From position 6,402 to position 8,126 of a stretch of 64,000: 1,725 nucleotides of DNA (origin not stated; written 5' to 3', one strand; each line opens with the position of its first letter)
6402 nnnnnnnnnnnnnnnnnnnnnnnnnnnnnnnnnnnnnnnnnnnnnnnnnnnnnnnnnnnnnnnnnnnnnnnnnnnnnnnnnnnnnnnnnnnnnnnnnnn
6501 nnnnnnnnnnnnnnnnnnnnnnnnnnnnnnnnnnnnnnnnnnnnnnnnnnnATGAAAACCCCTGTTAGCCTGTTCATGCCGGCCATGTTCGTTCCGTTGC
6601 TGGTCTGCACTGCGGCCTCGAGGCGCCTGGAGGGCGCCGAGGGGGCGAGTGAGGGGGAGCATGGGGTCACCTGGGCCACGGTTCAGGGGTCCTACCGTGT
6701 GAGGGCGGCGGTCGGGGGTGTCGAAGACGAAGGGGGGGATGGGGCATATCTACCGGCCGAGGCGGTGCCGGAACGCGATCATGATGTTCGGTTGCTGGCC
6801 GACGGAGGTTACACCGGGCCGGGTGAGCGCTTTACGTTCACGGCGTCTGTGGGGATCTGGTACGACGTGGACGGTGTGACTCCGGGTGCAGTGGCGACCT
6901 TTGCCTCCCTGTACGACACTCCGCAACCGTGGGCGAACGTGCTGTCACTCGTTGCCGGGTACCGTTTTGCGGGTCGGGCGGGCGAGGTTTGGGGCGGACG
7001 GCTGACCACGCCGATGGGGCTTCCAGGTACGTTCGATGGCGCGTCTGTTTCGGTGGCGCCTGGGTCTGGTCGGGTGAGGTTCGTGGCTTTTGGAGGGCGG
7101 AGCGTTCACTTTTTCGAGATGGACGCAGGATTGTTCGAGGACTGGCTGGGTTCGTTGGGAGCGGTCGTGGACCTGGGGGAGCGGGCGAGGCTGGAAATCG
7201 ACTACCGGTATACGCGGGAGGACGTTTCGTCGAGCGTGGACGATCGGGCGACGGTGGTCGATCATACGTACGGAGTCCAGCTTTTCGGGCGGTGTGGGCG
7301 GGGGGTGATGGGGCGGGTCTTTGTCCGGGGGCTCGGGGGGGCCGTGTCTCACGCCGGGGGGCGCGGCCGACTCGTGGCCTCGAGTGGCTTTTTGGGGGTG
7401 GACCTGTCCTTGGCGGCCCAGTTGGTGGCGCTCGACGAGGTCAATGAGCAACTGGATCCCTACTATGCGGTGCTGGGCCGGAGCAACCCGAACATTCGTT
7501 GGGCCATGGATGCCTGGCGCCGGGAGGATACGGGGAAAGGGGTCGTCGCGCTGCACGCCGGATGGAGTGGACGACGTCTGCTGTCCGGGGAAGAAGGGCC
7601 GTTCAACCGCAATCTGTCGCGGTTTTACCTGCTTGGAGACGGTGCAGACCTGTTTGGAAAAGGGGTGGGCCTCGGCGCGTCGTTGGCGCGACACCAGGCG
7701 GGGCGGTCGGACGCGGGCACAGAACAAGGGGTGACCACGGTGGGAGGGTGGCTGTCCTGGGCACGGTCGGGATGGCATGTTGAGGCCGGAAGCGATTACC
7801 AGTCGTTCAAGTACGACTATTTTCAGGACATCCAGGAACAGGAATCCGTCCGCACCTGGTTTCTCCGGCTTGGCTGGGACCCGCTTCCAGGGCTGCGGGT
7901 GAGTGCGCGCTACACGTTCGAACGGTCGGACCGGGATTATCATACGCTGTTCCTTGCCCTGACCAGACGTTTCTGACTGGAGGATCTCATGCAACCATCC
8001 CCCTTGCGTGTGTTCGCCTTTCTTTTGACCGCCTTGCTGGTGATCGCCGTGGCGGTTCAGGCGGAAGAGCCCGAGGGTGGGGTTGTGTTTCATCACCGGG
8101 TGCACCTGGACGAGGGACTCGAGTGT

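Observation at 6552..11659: One-operon extracellular electron transfer conduit: porin + 11-heme + 10-heme lipoprotein + ImcH-like quinol oxidoreductase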

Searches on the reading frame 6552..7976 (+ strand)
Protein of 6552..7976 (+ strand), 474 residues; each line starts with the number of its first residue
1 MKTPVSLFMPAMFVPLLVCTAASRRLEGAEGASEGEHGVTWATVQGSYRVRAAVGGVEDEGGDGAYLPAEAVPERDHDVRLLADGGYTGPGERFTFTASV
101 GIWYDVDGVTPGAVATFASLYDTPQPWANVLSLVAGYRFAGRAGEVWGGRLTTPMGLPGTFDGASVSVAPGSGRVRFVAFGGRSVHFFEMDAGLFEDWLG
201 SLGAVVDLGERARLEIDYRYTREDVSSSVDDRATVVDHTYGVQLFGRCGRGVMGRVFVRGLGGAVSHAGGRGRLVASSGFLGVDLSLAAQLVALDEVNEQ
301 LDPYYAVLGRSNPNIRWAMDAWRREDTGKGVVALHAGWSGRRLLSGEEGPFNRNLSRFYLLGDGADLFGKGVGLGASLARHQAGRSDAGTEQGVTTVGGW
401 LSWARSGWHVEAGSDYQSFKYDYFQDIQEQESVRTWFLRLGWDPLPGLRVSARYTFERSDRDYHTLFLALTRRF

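Call 5: search_protein_families(library=pfam, proteins=[window:6552-7976:+], max_evalue=0.1)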
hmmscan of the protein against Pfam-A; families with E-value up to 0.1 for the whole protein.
window:6552-7976:+ (474 aa): 0 families

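Call 6: search_protein_families(library=ncbifam, proteins=[window:6552-7976:+], max_evalue=0.1)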
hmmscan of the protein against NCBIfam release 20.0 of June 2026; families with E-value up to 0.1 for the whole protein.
window:6552-7976:+ (474 aa): 1 family
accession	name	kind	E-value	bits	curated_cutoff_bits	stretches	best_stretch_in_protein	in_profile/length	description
NF041027.1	GSU2204_Se_pt_1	equivalog_domain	0.051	12.3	350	0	408-464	395-454/580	GSU2204 family CXXCH-containing (seleno)protein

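Call 12: find_homologous_proteins(query=window:6552-7976:+)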
Query window:6552-7976:+ (474 aa): 4 proteins with E <= 0.001 among 8000 candidates.
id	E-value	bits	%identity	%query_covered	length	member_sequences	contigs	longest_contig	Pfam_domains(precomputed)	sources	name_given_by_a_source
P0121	0.0e+0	1074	100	100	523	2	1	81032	-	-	-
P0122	7.2e-164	564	59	92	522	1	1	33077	-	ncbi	-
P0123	8.3e-104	366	43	93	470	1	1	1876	-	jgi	-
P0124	1.8e-64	236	35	91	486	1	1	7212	-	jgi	jgi:hypothetical protein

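Call 13: find_encoding_contigs(protein=P0122, flank=10000, max_places=3)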
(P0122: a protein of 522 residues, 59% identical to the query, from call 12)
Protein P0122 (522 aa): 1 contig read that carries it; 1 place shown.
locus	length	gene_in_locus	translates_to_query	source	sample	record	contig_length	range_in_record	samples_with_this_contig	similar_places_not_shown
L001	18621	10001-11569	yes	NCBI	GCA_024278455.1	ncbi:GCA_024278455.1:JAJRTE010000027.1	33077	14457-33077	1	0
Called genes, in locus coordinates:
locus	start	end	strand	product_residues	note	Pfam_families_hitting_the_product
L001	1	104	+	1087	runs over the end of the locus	PF00873:ACR_tran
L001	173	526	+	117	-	-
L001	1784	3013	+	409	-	PF00202:Aminotran_3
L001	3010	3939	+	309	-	PF19709:DUF6206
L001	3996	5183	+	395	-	-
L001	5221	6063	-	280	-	PF00132:Hexapep (weak)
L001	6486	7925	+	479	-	PF11617:Cu-binding_MopE, PF00686:CBM_20, PF00932:LTD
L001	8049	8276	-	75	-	-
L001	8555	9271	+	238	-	-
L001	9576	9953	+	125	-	-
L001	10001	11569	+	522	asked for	-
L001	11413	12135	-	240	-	-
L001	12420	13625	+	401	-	PF14522:Cytochrome_C7 (faint), PF09698:GSu_C4xC__C2xCH (weak)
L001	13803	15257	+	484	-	PF03264:Cytochrom_NNT, PF14522:Cytochrome_C7 (faint)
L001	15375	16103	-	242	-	PF01451:LMWPc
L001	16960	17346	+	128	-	PF06514:PsbU, PF14716:HHH_8 (faint), PF12836:HHH_3, PF00633:HHH (faint), PF14520:HHH_5 (weak)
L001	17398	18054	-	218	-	PF00406:ADK, PF13207:AAA_17, PF05191:ADK_lid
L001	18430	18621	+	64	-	?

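Call 14: find_encoding_contigs(protein=P0124, flank=10000, max_places=3)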
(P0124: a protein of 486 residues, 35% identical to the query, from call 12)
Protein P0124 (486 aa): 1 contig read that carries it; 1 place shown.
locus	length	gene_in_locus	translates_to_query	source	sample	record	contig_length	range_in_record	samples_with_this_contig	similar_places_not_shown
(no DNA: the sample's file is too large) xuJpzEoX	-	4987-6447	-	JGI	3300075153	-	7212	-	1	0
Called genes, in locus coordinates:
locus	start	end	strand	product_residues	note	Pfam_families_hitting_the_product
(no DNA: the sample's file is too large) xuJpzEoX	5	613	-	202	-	-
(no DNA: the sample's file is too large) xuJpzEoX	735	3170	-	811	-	PF12838:Fer4_7 (faint), PF13187:Fer4_9 (faint), PF13237:Fer4_10 (faint), PF00890:FAD_binding_2 (faint), PF13450:NAD_binding_8 (weak)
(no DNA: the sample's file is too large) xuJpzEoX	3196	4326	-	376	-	PF26550:Tricorn_2nd (faint)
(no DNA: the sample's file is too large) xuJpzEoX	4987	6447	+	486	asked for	-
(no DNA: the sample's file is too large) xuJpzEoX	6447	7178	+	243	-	PF14522:Cytochrome_C7 (faint), PF14537:Cytochrom_c3_2 (faint), PF09698:GSu_C4xC__C2xCH (weak)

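Call 15: find_encoding_contigs(protein=P0123, flank=10000, max_places=3)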
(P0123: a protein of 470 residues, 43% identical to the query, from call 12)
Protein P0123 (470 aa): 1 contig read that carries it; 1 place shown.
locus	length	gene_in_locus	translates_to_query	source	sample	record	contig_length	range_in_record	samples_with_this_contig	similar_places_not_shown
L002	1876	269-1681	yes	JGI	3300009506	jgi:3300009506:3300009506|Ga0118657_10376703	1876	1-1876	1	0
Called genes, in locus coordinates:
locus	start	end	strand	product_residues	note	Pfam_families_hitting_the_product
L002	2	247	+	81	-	?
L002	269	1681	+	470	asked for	-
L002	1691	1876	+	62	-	?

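Call 27: predict_structure(alignment_id=A1)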
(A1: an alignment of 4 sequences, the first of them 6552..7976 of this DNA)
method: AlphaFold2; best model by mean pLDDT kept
length: 474 residues; sequences in the alignment: 4
mean_pLDDT: 55.5   pTM: 0.51
mean pLDDT of the five models: 55.5, 51.3, 48.6, 46.4, 38.6
residues with pLDDT >= 90: 54; 70-90: 121; 50-70: 69; < 50: 230
segments of 3 or more residues with pLDDT < 50: 1-172, 179-199, 223-235, 295-309, 423-429
pLDDT, mean of each block of 10 residues (from residue 1): 25 25 22 25 28 30 29 35 30 29 30 33 26 26 31 28 38 50 33 36 64 68 45 51 75 78 71 82 87 48 35 82 88 92 73 79 89 92 62 82 90 83 47 86 83 84 81 54
secondary structure, 60 per line:
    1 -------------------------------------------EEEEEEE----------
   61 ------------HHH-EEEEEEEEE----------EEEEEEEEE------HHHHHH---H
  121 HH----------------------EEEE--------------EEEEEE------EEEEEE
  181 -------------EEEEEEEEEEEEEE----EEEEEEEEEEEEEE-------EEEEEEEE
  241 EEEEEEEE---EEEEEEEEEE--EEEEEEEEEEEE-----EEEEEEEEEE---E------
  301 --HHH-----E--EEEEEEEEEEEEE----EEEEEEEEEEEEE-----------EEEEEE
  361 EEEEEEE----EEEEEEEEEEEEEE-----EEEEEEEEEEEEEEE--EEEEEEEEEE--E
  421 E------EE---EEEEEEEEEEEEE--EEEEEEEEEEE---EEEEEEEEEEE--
elements in order: E44-50 E77-85 E96-104 H111-116 E145-148 E163-168 E175-180 E194-207 E212-225 E233-248 E252-261 E264-275 E281-290 E314-326 E331-343 E355-367 E372-385 E391-405 E408-417 E433-445 E448-458 E462-472

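Call 32: fold_search(model_id=the predicted structure, library=pdb)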
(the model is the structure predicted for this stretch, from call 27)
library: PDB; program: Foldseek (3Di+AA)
matches with E <= 10: 734; with E <= 0.001: 23
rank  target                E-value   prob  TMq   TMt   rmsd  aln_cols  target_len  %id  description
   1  3jty_A                1.5e-05  1.00  0.40  0.47  11.9       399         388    8  Crystal structure of a BenF-like porin from Pseudomonas fluorescens Pf-5 (released 2009-10-20)
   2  3jty_B                2.8e-05  1.00  0.38  0.46  11.6       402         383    9  Crystal structure of a BenF-like porin from Pseudomonas fluorescens Pf-5 (released 2009-10-20)
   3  3jty_C                3.2e-05  1.00  0.40  0.48  11.3       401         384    8  Crystal structure of a BenF-like porin from Pseudomonas fluorescens Pf-5 (released 2009-10-20)
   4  3szd_A                4.2e-05  1.00  0.40  0.49   8.7       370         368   11  Crystal structure of Pseudomonas aeruginosa OccK2 (OpdF) (released 2012-02-08)
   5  2y2x_A                4.4e-05  1.00  0.38  0.46   9.2       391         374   11  Crystal Structure of Pseudomonas Aeruginosa OpdK with Vanillate (released 2011-12-28)
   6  2y2x_B                5.6e-05  1.00  0.39  0.47   8.7       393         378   11  Crystal Structure of Pseudomonas Aeruginosa OpdK with Vanillate (released 2011-12-28)
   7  3sys_B                6.8e-05  1.00  0.39  0.48   8.6       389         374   12  Improved crystal structure of Pseudomonas aeruginosa OccK1 (OpdK) (released 2012-02-08)
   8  4ft6                  7.8e-05  1.00  0.40  0.48   9.5       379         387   11  Crystal Structure of Pseudomonas aeruginosa OccK9 (OpdG) (released 2013-07-24)
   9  2qtk_B                7.8e-05  1.00  0.39  0.49   9.4       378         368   11  Crystal Structure of the outer membrane protein opdK from Pseudomonas aeruginosa (released 2008-06-24)
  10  4fms_B                9.0e-05  1.00  0.39  0.48  10.0       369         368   12  Crystal structure of Pseudomonas aeruginosa OccK2 (OpdF) in complex with glucuronate (released 2013-03-13)
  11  7zgx_A                1.2e-04  1.00  0.34  0.19  11.9       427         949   10  S-layer Deinoxanthin Binding Complex, C1 symmetry (released 2022-07-13)
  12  2qtk_A                1.4e-04  1.00  0.39  0.48   8.9       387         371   11  Crystal Structure of the outer membrane protein opdK from Pseudomonas aeruginosa (released 2008-06-24)
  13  4fms_A                1.4e-04  1.00  0.39  0.48   9.5       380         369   13  Crystal structure of Pseudomonas aeruginosa OccK2 (OpdF) in complex with glucuronate (released 2013-03-13)
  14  8agd_A                1.8e-04  1.00  0.34  0.17  12.2       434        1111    9  Full SDBC and SOD assembly (released 2023-04-12)
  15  5dl8_A                1.9e-04  1.00  0.38  0.45  16.2       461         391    8  Crystal structure of Acinetobacter baumannii OccAB4 (released 2016-02-03)
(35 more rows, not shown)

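Call 34: search_protein_families(library=pfam, proteins=[L002:2-247:+], max_evalue=0.01)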
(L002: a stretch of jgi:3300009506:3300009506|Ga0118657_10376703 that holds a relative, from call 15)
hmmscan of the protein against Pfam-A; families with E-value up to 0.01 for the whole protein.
L002:2-247:+ (81 aa): 1 family
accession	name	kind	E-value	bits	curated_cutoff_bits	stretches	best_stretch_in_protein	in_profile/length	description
PF09925.14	DUF2157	-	0.0061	16.7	32.4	1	27-76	12-60/146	Predicted membrane protein (DUF2157)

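Call 50: search_protein_representatives(alignment_id=A1)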
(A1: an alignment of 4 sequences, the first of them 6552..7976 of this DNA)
Query: 4 sequences, 495 profile positions. Proteins with E-value up to 0.001 (for the whole library): 462; up to 1e-10: 296; up to 1e-30: 77. The best 150 are listed.
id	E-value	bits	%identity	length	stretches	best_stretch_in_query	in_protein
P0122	5.4e-246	833.5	-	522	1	5-495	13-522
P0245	1.3e-176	604.6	-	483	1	17-495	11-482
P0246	1.2e-158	545.3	-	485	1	19-495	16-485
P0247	5.7e-153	526.6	-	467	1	41-495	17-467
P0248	6.9e-144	496.7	-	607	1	26-495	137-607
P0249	2.1e-139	481.9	-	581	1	41-495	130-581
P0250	5.6e-138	477.2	-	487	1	40-495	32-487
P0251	5.6e-138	477.2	-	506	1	37-494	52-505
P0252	6.6e-138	477.0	-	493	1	36-495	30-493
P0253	7.7e-138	476.7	-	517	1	7-493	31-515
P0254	3.4e-133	461.4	-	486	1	52-495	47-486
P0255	1.8e-132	459.1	-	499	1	33-495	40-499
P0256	3.0e-132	458.3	-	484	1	35-495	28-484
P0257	1.7e-129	449.2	-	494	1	31-494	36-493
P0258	3.9e-128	444.7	-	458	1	49-495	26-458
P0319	2.0e-34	135.6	-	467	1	18-495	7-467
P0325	9.9e-28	113.6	-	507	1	20-495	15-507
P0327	1.5e-27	112.9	-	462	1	85-492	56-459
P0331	5.8e-26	107.7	-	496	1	21-489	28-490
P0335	1.6e-24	103.0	-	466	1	61-490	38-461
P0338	8.6e-24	100.6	-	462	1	119-493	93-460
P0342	7.2e-23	97.5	-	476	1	101-490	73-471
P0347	1.9e-22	96.1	-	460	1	163-495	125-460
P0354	2.2e-21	92.6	-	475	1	85-495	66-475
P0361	1.9e-20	89.5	-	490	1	85-495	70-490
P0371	3.0e-19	85.5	-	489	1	35-495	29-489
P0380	2.8e-18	82.4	-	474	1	86-492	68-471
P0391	3.0e-17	79.0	-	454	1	90-490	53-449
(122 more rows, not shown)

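Call 51: list_cluster_members(proteins=[P0122, P0127, P0193, P0132, P0245, P0246, P0247, P0319, P0325, P0331])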
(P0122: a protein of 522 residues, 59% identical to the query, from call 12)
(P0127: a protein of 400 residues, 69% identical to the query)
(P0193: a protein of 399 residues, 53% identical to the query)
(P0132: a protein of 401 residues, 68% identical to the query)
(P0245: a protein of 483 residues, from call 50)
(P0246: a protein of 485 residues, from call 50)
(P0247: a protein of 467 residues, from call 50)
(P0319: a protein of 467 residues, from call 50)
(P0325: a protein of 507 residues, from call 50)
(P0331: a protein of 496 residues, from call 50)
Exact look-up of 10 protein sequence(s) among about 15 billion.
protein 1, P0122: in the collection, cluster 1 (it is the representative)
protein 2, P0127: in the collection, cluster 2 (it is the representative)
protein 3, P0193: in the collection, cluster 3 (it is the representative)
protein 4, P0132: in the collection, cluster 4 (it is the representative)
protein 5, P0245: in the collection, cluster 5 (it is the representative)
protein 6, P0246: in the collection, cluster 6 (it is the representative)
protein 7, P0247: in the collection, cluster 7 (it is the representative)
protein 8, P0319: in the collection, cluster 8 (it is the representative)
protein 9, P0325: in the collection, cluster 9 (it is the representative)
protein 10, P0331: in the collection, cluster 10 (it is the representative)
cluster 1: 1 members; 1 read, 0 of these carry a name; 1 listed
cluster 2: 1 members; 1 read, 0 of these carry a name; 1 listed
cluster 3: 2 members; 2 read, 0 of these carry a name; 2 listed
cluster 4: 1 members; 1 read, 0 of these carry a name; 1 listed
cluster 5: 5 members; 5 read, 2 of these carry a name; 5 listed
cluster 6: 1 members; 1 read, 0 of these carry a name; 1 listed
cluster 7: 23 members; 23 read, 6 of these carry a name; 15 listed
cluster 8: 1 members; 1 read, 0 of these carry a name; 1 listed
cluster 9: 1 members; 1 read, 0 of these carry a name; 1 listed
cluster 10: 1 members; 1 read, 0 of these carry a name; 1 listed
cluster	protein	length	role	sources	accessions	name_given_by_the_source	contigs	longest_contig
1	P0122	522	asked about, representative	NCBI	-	-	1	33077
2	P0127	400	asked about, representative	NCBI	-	-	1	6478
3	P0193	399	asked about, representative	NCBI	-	-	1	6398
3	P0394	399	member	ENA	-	-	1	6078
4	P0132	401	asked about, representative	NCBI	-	-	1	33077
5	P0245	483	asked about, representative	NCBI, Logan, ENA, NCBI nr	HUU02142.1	MAG TPA: hypothetical protein VM425_11920 [Myxococcota bacterium] | hypothetical protein [Myxococcota bacterium]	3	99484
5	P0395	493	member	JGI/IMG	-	hypothetical protein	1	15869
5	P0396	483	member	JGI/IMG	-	-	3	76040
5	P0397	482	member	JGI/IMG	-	-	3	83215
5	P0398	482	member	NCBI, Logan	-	-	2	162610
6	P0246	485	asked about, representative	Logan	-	-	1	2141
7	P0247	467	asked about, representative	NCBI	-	-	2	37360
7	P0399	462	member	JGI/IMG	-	hypothetical protein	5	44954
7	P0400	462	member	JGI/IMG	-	hypothetical protein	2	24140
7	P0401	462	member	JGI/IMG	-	hypothetical protein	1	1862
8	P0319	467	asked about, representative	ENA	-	-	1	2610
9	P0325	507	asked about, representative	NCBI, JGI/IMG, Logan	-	-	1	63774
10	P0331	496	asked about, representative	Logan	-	-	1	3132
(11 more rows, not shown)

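Call 54: search_protein_families(library=pfam, alignment_id=A3, max_evalue=0.01)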
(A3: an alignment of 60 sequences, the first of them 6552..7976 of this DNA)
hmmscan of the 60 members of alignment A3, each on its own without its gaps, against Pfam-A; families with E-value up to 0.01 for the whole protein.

A. member 1, window:6552-7976:+ (474 aa): 0 families

B. families by the number of members that match (of 60 scanned): 3 families
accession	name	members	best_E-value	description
PF13609.12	Porin_4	3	0.00011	Gram-negative porin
PF11854.14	MtrB_PioB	1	0.0003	Putative outer membrane beta-barrel porin, MtrB/PioB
PF07642.17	BBP2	1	0.0033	Putative beta-barrel porin-2, OmpL-like. bbp2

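Call 63: predict_structure(alignment_id=A3)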
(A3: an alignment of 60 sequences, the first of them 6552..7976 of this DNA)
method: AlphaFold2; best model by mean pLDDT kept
length: 474 residues; sequences in the alignment: 60
mean_pLDDT: 86.2   pTM: 0.81
mean pLDDT of the five models: 86.2, 86.1, 85.4, 85.3, 85.0
residues with pLDDT >= 90: 313; 70-90: 79; 50-70: 46; < 50: 36
segments of 3 or more residues with pLDDT < 50: 1-33
pLDDT, mean of each block of 10 residues (from residue 1): 36 35 35 70 98 76 54 90 97 96 89 74 86 95 89 93 97 95 83 77 98 98 80 90 97 98 96 93 98 79 73 97 97 98 92 93 96 98 83 94 97 92 63 94 98 95 96 98
secondary structure, 60 per line:
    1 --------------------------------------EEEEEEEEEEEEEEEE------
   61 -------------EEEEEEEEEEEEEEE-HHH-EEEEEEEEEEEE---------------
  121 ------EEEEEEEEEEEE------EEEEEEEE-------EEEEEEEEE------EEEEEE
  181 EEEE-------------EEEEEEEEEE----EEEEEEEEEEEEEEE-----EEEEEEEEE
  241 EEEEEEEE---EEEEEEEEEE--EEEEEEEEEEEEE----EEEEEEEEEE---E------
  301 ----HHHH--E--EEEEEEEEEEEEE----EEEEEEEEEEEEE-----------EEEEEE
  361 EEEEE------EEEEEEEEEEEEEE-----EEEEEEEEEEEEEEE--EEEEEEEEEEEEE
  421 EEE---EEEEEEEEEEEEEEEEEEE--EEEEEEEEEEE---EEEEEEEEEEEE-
elements in order: E39-54 E74-88 E94-105 E127-138 E145-152 E160-168 E175-184 E198-207 E212-226 E232-248 E252-261 E264-276 E281-290 H305-308 E314-326 E331-343 E355-365 E372-385 E391-405 E408-423 E427-445 E448-458 E462-473

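Call 66: find_related_loci(query=A4, collection=metagenome_contigs, flank=10000)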
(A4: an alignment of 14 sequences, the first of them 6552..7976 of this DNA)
Query A4 (474 aa) in metagenome_contigs; peptide patterns used: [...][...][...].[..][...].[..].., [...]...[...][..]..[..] (x = any residue, [..] = any of these).
207 stretches matched a pattern; 43 encode a relative of the query (tblastn E <= 1e-3); 43 distinct loci.
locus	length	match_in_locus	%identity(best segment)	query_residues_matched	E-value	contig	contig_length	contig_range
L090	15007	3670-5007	43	28-474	1e-97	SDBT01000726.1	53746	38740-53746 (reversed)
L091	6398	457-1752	42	41-474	9e-92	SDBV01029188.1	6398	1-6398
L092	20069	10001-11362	39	20-474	4e-85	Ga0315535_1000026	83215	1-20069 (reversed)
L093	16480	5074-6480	37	8-474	1e-81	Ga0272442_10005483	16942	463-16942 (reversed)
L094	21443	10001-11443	37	1-474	7e-81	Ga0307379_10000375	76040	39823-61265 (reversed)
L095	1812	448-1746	39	75-474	2e-83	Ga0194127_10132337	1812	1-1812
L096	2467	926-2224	38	32-474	3e-81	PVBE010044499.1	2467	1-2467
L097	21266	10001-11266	40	41-470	9e-78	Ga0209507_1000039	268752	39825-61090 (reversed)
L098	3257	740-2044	38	75-474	4e-78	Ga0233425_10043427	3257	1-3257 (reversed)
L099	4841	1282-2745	36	5-474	1e-76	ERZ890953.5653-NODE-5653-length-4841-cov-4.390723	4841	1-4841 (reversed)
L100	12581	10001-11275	39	41-468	5e-76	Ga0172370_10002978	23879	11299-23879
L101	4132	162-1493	35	29-472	2e-71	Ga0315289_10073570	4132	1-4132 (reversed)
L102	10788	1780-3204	34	1-474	4e-71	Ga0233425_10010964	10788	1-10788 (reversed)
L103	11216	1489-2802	37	47-474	4e-69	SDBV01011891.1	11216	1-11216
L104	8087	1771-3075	36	41-474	3e-67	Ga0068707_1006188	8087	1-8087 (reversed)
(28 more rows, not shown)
